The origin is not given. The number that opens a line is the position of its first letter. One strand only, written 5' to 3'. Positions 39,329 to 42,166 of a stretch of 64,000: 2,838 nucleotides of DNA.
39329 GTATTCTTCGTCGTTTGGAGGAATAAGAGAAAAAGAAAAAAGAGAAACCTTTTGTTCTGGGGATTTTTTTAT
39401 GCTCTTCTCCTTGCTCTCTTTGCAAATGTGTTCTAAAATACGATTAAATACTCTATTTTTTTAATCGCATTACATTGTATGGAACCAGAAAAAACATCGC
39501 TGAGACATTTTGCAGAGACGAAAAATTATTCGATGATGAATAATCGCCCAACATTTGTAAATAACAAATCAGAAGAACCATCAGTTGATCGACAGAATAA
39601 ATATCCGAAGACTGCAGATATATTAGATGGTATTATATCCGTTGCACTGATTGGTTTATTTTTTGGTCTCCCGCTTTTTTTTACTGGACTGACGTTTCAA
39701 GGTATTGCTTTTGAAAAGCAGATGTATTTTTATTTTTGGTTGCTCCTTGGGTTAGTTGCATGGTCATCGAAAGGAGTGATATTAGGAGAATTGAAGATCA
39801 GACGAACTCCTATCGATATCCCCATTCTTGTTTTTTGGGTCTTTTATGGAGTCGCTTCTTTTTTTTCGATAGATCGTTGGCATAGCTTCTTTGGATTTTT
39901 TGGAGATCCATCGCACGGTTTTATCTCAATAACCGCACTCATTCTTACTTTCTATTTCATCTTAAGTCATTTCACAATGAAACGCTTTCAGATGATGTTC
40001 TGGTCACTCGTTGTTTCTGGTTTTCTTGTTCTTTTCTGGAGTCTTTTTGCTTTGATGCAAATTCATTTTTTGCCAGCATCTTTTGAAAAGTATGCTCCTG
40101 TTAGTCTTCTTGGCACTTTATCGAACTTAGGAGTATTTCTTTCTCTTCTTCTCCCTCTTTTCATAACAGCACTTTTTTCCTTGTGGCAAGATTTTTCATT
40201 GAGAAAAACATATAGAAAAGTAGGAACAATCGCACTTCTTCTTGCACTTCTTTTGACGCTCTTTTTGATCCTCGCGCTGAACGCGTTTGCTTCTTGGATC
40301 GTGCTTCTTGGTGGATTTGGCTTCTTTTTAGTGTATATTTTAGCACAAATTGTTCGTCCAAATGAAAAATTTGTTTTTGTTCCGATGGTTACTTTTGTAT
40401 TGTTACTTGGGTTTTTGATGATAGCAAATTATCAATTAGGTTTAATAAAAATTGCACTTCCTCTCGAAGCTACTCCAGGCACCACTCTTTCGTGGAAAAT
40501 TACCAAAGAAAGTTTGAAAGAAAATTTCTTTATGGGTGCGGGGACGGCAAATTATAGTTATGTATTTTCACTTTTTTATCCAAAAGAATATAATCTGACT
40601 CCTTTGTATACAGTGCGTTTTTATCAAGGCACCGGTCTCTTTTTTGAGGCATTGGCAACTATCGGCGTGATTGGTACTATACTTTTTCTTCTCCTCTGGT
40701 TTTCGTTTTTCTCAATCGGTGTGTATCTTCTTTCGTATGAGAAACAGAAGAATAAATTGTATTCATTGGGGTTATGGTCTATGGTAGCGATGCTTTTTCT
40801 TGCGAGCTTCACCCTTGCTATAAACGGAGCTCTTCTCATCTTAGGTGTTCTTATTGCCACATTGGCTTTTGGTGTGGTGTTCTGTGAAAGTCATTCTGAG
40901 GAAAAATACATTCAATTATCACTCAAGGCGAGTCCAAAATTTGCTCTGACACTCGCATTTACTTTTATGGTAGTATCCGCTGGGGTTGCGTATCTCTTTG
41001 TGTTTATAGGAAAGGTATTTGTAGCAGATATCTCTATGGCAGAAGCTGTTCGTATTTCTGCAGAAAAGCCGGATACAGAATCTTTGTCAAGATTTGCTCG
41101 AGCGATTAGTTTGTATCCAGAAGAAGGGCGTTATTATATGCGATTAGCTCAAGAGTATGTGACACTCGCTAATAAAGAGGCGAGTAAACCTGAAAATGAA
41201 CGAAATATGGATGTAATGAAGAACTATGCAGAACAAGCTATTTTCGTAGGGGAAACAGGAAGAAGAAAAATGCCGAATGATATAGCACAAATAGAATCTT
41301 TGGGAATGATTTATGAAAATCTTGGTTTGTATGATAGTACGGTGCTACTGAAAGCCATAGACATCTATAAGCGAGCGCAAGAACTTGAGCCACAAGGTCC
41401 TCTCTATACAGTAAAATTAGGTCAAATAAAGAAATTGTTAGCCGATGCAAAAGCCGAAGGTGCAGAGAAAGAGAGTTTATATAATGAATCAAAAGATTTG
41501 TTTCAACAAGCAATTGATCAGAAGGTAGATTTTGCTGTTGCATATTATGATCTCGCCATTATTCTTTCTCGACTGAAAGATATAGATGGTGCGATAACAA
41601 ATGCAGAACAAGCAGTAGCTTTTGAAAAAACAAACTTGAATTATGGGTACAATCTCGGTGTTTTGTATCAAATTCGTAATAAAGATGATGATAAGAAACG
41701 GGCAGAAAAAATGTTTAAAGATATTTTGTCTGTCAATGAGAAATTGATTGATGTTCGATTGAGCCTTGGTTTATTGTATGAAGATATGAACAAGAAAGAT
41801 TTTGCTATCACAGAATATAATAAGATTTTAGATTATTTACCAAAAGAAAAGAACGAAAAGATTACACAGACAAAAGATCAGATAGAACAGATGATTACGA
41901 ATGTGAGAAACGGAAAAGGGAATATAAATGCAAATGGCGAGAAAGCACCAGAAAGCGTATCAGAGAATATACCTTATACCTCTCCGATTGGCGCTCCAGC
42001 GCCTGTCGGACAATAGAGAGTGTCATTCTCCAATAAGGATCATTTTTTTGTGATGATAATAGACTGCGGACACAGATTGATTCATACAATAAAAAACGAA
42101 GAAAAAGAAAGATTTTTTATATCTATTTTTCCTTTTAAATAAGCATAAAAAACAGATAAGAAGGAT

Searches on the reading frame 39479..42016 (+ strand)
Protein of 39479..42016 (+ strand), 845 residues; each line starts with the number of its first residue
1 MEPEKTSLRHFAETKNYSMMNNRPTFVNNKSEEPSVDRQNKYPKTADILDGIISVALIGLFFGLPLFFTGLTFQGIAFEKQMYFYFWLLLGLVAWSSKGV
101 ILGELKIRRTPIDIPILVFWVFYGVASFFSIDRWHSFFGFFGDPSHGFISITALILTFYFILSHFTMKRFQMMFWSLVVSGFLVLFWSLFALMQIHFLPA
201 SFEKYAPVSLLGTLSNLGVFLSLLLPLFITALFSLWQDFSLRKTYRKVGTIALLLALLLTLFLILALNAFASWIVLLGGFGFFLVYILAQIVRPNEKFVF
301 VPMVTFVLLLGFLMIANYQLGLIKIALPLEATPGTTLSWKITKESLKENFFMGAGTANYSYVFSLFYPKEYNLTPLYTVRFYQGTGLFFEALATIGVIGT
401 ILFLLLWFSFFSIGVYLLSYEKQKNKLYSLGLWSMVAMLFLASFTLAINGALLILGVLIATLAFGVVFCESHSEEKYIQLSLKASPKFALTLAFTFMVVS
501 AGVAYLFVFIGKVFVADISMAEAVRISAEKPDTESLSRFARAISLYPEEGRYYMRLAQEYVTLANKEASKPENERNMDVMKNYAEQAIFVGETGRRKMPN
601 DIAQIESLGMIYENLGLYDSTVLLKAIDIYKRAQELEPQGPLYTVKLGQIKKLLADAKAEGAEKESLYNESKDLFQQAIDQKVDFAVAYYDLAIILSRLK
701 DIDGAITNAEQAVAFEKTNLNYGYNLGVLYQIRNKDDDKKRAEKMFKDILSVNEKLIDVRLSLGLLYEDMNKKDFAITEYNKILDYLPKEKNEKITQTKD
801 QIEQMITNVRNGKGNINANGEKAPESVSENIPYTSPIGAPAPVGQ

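Call 68: search_protein_families(library=pfam, proteins=[window:39479-42016:+], max_evalue=0.001)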
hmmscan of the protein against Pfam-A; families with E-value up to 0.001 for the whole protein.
window:39479-42016:+ (845 aa): 8 families
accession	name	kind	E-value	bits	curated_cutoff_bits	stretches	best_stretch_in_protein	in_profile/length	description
PF00515.34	TPR_1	-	7.7e-06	26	27.8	0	686-716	1-31/34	Tetratricopeptide repeat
PF13181.12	TPR_8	-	2.4e-05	24.6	25.7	0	688-714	3-29/34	Tetratricopeptide repeat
PF07719.23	TPR_2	-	3.1e-05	24.2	27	0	687-718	2-33/34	Tetratricopeptide repeat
PF23914.1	TPR_CcmH_CycH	-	4.2e-05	23.9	42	1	692-792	56-156/158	Cytochrome c-type biogenesis protein H TPR domain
PF13424.12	TPR_12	-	0.00022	21.8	30.1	0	665-714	23-73/77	Tetratricopeptide repeat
PF13431.12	TPR_17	-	0.00025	21.5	24.4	0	674-706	1-33/34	Tetratricopeptide repeat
PF13414.12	TPR_11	-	0.00027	21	26.8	0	701-731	9-39/42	TPR repeat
PF13428.12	TPR_14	-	0.0009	20.2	23.5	0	688-719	3-34/44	Tetratricopeptide repeat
